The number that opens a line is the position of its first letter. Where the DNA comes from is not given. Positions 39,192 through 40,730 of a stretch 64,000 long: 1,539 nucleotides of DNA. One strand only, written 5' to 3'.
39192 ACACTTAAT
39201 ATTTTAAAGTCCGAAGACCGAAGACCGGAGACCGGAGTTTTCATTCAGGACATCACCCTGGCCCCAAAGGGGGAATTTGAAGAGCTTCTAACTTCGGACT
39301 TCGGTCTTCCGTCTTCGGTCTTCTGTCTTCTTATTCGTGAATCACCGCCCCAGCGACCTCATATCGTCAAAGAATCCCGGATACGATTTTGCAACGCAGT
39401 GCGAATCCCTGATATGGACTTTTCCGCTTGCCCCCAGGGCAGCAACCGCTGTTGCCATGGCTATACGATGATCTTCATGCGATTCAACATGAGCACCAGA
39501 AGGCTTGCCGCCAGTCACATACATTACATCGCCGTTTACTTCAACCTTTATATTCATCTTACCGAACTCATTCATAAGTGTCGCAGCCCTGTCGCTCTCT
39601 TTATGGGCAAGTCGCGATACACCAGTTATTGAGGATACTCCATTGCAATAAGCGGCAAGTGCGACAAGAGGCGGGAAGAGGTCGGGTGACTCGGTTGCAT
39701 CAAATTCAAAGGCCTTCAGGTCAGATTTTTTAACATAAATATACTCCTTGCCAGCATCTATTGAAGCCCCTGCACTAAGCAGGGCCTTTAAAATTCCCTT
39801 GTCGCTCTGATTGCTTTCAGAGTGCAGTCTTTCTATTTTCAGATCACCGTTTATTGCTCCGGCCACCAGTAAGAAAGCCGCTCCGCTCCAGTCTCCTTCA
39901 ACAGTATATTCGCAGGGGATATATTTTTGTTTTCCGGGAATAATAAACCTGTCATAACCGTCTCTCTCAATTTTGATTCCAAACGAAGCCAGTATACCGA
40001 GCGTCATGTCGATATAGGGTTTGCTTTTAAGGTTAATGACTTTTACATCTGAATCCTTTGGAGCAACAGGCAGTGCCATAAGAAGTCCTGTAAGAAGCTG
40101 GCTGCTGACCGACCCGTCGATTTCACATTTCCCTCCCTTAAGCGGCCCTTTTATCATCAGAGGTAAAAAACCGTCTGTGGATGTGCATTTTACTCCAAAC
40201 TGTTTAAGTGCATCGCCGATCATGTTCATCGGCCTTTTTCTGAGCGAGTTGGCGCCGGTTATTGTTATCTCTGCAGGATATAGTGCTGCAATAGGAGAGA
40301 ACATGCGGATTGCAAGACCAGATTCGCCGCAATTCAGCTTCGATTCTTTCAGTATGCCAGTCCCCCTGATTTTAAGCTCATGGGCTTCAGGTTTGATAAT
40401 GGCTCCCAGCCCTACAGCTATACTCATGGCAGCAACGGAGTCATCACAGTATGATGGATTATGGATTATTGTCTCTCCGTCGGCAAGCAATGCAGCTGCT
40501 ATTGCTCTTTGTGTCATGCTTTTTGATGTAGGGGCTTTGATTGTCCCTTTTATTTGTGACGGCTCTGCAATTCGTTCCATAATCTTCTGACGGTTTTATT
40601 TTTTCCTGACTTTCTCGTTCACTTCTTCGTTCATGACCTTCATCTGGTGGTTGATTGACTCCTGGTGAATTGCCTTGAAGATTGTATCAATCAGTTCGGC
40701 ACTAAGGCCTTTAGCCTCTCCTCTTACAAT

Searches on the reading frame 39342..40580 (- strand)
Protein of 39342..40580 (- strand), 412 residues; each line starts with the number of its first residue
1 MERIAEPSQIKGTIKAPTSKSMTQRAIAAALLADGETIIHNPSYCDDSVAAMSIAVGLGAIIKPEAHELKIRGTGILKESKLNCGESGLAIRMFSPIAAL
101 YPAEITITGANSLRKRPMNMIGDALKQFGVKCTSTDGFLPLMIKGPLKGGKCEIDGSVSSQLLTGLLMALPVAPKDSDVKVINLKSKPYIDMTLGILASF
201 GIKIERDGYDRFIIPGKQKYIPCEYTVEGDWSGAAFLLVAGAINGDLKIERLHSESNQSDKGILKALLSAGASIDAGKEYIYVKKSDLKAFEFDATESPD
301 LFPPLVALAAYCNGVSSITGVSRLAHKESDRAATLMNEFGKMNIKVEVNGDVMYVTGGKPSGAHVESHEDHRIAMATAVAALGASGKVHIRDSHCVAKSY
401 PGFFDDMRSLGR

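Call 93: find_encoding_contigs(protein=window:39342-40580:-, flank=1000, max_places=3)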
Protein window:39342-40580:- (412 aa): no gene with exactly this product is on record in the collection.
